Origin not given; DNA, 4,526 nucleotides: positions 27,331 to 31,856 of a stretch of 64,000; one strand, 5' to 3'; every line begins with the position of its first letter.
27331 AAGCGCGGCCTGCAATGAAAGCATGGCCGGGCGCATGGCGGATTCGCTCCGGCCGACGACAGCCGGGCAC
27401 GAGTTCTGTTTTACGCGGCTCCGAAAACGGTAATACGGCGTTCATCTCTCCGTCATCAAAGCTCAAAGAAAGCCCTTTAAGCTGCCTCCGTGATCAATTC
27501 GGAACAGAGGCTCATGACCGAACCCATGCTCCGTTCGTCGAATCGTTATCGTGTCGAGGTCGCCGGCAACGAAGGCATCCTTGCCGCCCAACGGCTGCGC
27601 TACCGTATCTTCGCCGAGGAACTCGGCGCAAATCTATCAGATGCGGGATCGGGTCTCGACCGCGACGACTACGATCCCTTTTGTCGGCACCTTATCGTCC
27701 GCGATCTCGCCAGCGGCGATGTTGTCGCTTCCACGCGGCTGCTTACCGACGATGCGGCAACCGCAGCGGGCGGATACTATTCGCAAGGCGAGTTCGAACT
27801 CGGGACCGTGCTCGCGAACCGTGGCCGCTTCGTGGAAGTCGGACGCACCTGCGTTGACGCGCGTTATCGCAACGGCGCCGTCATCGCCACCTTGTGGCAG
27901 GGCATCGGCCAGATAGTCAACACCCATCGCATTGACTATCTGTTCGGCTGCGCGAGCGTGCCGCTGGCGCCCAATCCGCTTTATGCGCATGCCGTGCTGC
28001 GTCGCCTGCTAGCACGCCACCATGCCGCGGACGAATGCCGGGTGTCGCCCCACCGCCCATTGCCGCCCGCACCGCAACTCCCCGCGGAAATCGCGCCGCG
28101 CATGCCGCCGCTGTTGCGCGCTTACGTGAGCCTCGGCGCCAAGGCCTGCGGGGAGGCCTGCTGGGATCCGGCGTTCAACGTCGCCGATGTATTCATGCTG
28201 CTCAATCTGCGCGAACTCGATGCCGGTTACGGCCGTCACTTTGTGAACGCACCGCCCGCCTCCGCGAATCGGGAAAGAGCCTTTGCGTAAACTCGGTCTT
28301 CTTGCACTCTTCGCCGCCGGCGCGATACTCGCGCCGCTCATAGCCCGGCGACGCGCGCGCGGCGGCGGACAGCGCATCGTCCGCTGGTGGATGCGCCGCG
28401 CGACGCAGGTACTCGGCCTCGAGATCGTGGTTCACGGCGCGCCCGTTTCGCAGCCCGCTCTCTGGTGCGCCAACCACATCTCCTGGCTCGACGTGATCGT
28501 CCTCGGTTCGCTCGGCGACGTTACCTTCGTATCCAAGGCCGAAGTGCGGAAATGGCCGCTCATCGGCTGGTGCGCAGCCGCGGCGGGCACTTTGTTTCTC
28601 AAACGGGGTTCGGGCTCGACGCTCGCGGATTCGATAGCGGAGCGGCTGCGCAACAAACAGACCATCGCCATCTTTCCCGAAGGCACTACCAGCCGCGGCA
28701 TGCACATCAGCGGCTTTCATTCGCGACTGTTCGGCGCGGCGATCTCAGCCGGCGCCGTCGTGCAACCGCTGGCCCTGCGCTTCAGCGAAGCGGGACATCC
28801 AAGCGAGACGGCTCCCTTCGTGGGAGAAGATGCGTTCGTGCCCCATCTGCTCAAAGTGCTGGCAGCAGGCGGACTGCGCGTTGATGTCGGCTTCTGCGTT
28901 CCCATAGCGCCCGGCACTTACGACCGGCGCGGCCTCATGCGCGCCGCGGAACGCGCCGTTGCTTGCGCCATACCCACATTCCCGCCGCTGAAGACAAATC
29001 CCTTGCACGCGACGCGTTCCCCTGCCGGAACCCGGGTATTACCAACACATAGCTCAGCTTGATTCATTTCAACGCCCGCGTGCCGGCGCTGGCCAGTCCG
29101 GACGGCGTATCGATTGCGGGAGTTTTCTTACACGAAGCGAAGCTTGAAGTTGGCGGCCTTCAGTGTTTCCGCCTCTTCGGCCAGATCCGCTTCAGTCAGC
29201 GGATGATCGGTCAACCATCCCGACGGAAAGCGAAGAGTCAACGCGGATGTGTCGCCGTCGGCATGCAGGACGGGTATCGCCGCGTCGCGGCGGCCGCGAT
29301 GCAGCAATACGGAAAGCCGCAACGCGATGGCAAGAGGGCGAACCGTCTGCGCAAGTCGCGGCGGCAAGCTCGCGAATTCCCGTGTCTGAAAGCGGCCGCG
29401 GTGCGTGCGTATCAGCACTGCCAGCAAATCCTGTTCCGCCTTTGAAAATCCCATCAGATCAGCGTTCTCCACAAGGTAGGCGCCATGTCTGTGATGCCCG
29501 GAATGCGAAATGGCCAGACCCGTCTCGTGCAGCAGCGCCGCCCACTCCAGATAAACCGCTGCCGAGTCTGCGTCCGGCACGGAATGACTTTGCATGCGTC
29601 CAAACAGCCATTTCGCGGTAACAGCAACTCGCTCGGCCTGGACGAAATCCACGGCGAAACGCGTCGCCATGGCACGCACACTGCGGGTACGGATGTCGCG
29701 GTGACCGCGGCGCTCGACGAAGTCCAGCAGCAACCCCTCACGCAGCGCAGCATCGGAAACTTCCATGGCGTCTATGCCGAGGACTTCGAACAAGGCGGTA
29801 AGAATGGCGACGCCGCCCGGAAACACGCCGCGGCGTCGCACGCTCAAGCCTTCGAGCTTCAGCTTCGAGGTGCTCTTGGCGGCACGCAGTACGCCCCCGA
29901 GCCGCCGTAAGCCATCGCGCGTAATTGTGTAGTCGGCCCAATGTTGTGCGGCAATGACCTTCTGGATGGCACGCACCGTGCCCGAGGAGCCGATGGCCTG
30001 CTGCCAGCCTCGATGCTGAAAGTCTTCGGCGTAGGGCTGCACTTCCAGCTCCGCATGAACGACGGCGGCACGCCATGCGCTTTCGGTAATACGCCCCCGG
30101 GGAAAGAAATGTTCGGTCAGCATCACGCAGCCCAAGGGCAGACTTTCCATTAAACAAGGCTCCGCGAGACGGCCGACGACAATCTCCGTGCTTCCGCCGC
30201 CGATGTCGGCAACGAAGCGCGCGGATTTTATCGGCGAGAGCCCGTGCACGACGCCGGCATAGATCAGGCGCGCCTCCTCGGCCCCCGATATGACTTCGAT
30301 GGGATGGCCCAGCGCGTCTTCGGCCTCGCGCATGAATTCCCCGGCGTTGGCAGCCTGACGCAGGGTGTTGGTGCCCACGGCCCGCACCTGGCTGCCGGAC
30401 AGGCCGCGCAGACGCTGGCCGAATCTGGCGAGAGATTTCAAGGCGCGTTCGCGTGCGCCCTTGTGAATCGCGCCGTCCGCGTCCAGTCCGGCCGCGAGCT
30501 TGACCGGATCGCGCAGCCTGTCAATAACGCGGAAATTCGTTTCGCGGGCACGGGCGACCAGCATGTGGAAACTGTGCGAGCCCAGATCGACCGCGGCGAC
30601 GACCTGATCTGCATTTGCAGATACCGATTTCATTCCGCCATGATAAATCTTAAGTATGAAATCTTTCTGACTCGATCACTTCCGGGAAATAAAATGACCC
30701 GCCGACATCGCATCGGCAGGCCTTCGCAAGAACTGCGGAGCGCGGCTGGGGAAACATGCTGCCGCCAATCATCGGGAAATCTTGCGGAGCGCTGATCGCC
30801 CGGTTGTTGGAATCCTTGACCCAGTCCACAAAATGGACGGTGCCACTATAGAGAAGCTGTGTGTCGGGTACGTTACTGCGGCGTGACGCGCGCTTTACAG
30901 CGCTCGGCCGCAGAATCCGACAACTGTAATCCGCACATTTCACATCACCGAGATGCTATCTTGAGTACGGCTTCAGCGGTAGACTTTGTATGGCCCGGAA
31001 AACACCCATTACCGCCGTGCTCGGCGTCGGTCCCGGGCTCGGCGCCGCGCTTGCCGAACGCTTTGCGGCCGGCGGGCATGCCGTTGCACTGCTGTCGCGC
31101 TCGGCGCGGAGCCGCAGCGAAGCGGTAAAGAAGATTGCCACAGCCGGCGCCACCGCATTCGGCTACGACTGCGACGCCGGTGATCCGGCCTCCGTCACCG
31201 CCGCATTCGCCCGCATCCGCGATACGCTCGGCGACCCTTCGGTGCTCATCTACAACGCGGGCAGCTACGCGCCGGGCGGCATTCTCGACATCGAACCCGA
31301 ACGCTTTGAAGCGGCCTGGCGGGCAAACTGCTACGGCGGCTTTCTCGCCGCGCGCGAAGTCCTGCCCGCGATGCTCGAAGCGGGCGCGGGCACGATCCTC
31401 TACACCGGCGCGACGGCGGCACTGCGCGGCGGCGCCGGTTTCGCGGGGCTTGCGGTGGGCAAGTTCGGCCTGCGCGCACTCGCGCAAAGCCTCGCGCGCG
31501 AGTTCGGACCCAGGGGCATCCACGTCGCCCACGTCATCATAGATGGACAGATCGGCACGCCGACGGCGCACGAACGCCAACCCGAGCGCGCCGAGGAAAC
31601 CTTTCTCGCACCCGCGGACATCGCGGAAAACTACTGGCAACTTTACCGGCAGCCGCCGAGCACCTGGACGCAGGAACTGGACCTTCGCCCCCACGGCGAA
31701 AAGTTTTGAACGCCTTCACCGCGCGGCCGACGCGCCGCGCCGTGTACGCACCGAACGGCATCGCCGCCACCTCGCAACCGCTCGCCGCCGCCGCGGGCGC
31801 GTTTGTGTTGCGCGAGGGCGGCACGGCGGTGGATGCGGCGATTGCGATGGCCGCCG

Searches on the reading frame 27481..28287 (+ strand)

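Call 40: search_protein_families(library=pfam, proteins=[window:27481-28287:+], max_evalue=0.001)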
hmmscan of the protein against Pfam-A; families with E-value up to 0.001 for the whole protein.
window:27481-28287:+ (269 aa): 3 families
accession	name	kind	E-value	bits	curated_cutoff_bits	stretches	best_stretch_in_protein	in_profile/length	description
PF13444.12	Acetyltransf_5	-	2.4e-30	105.7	22.4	1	39-140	1-102/102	Acetyltransferase (GNAT) domain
PF21926.2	FeeM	-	1.2e-07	32.1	27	1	35-155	1-119/158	N-acyl amino acid synthase FeeM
PF00765.23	Autoind_synth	-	0.00069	19.7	24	1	37-128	14-102/183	Autoinducer synthase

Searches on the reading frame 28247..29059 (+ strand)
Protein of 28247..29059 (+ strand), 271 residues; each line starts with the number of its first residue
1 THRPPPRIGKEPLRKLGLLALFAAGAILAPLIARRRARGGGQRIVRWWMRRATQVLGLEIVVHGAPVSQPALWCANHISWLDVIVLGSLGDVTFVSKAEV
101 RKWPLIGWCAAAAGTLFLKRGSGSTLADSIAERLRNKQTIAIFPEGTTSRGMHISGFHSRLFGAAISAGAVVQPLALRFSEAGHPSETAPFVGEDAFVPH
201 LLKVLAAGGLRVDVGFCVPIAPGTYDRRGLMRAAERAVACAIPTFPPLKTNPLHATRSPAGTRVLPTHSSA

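Call 40: search_protein_families(library=pfam, proteins=[window:28247-29059:+], max_evalue=0.001)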
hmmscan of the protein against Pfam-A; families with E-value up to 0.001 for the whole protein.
window:28247-29059:+ (271 aa): 1 family
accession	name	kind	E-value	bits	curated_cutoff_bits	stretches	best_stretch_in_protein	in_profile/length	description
PF01553.26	Acyltransferase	-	2.5e-21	76.3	23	1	62-177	4-131/132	Acyltransferase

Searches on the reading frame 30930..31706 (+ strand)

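Call 40: search_protein_families(library=pfam, proteins=[window:30930-31706:+], max_evalue=0.001)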
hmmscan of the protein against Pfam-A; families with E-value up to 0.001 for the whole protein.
window:30930-31706:+ (259 aa): 3 families
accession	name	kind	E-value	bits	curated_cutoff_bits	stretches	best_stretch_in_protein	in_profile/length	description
PF00106.31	adh_short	-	1e-31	110.4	26.6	1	29-218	4-192/195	short chain dehydrogenase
PF13561.12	adh_short_C2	-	2.5e-30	106.3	27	1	33-217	2-185/236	Enoyl-(Acyl carrier protein) reductase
PF08659.16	KR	-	8.9e-07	29.4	22.6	1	32-187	7-162/180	KR domain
